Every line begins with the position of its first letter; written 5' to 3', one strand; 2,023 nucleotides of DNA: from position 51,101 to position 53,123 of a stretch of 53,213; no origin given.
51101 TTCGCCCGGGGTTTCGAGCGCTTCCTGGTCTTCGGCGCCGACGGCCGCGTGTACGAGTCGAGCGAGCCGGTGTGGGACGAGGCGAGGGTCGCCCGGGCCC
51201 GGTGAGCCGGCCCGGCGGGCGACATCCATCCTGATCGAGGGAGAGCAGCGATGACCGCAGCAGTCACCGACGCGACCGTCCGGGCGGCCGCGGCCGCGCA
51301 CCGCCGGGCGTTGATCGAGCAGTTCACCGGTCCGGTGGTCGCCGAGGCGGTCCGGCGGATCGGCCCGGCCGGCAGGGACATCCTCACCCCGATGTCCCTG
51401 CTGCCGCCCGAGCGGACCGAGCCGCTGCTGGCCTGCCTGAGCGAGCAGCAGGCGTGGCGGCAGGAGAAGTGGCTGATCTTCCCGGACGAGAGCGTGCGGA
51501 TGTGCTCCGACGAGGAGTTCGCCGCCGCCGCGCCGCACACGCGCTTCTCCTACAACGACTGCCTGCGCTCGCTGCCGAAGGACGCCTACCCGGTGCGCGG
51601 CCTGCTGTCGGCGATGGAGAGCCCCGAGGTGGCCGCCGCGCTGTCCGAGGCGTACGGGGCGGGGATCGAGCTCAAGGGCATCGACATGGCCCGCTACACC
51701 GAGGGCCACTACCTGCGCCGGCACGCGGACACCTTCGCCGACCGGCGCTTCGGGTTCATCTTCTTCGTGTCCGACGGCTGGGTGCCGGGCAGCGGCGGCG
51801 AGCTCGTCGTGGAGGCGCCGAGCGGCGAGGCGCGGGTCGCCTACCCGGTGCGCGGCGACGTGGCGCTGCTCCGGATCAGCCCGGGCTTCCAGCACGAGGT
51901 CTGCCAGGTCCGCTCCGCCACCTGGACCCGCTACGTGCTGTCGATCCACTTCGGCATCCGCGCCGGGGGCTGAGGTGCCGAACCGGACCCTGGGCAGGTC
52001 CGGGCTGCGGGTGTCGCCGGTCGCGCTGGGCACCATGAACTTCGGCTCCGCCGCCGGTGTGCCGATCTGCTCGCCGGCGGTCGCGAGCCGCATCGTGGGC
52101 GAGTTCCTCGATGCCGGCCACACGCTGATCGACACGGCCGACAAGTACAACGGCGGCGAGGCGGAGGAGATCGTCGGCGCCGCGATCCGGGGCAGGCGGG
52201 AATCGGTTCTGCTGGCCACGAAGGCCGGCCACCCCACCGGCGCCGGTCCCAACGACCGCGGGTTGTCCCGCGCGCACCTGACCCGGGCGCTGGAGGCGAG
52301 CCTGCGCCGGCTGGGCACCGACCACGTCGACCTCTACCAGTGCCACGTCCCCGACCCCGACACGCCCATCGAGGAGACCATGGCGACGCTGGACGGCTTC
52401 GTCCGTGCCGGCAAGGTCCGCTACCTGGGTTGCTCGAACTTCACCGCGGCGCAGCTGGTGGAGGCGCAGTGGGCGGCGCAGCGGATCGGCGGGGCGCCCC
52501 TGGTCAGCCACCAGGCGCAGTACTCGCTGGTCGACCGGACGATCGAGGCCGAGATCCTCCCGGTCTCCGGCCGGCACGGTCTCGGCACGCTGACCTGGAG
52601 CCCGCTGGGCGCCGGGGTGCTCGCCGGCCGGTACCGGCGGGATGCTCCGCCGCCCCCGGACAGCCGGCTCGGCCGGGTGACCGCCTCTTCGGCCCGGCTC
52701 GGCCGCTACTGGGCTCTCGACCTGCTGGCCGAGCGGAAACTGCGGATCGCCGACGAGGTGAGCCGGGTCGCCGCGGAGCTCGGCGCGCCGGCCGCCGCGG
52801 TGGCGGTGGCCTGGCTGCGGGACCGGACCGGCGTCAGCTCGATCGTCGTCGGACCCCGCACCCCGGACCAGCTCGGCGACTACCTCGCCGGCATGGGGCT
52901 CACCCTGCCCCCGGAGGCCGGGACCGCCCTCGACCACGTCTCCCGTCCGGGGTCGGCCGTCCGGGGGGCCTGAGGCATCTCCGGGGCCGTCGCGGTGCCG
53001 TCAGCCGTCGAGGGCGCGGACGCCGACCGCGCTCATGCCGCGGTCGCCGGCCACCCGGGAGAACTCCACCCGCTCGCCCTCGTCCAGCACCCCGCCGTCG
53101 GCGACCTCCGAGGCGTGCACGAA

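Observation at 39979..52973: Tightly packed operon with an enzyme set that fits no RiPP class I know: acidic peptide ORF, SBP5-like protein, B12-rSAM, RRE-E1 enzyme, carbamoyltransferase, SGNH protein, MFS, ABC-F, 2OG oxygenase and AKR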

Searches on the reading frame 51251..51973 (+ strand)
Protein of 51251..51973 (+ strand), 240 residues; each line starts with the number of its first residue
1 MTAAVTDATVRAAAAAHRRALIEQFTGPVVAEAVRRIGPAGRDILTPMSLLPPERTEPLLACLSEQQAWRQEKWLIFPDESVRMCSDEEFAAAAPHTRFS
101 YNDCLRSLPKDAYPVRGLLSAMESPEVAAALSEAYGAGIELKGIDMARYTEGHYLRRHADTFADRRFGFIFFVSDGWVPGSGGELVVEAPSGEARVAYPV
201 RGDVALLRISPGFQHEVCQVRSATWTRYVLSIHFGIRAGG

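Call 6: search_protein_families(library=pfam, proteins=[window:51251-51973:+], max_evalue=0.01)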
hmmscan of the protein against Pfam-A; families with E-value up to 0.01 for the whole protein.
window:51251-51973:+ (240 aa): 2 families
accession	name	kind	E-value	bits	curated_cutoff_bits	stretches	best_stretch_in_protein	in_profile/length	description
PF13640.12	2OG-FeII_Oxy_3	-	3.9e-11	44.2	27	1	146-232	3-95/98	2OG-Fe(II) oxygenase superfamily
PF13661.12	2OG-FeII_Oxy_4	-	6.8e-08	33.4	27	1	145-231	2-94/98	2OG-Fe(II) oxygenase superfamily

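Call 7: search_protein_families(library=ncbifam, proteins=[window:51251-51973:+], max_evalue=0.01)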
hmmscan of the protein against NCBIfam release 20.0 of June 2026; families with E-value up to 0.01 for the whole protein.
window:51251-51973:+ (240 aa): 0 families

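Call 79: search_solved_structures(query=window:51251-51973:+, max_evalue=1)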
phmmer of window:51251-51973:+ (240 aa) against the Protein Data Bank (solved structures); distinct sequences matched with E-value up to 1: 6.
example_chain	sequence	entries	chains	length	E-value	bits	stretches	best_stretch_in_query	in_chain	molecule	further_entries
4iw3_A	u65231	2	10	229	1.1e-05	28.3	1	119-218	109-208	Putative uncharacterized protein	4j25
9blq_A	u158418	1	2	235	0.34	13.7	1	116-189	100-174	Putative hydroxylase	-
3kt1_A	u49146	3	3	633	0.66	12.7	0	144-221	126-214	PKHD-type hydroxylase TPA1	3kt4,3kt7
3mgu_A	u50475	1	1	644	0.68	12.7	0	144-221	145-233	PKHD-type hydroxylase TPA1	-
4nhk_A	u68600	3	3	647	0.69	12.7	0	144-221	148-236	PKHD-type hydroxylase TPA1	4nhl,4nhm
4nhx_A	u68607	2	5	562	0.77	12.5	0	145-230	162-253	2-oxoglutarate and iron-dependent oxygenase domain-containing protein 1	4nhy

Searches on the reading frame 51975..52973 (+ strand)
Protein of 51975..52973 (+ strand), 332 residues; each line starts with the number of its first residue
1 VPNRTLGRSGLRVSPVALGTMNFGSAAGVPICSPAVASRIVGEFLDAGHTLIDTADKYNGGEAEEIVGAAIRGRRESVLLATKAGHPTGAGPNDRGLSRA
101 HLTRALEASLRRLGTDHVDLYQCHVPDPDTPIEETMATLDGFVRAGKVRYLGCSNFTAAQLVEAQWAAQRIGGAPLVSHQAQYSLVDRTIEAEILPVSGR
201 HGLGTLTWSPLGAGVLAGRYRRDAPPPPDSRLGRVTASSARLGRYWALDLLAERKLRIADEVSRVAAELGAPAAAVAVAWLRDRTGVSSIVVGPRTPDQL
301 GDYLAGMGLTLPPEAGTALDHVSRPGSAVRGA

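Call 6: search_protein_families(library=pfam, proteins=[window:51975-52973:+], max_evalue=0.01)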
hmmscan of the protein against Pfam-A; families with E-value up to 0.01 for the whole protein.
window:51975-52973:+ (332 aa): 1 family
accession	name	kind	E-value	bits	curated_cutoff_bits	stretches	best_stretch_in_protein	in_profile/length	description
PF00248.27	Aldo_ket_red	-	1.4e-67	228.3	24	1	16-322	2-289/291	Aldo/keto reductase family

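Call 7: search_protein_families(library=ncbifam, proteins=[window:51975-52973:+], max_evalue=0.01)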
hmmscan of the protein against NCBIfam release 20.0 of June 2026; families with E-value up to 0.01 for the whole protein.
window:51975-52973:+ (332 aa): 7 families
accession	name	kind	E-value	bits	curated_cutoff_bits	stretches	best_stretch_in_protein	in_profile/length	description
TIGR01293.1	Kv_beta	subfamily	1.9e-37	129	365.4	1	3-308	3-302/319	voltage-dependent potassium channel subunit beta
NF049922.1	MethglyxlRedYdjG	equivalog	9.6e-34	116.9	550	1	4-311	4-309/326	NADH-dependent methylglyoxal reductase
NF007388.0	PRK09912.1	subfamily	3.5e-33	114.9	448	1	3-304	15-312/346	L-glyceraldehyde 3-phosphate reductase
NF007912.0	PRK10625.1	equivalog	7.4e-30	104.5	415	1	6-321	6-336/346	NADP(H)-dependent aldo-keto reductase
NF007695.0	PRK10376.1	subfamily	8.4e-24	84.1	280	2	12-212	16-216/290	oxidoreductase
NF008377.0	PRK11172.1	equivalog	8.4e-12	44.8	327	1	41-164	22-139/267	2,5-didehydrogluconate reductase DkgB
NF008598.0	PRK11565.1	equivalog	6.3e-08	32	425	1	37-214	30-192/275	2,5-didehydrogluconate reductase DkgA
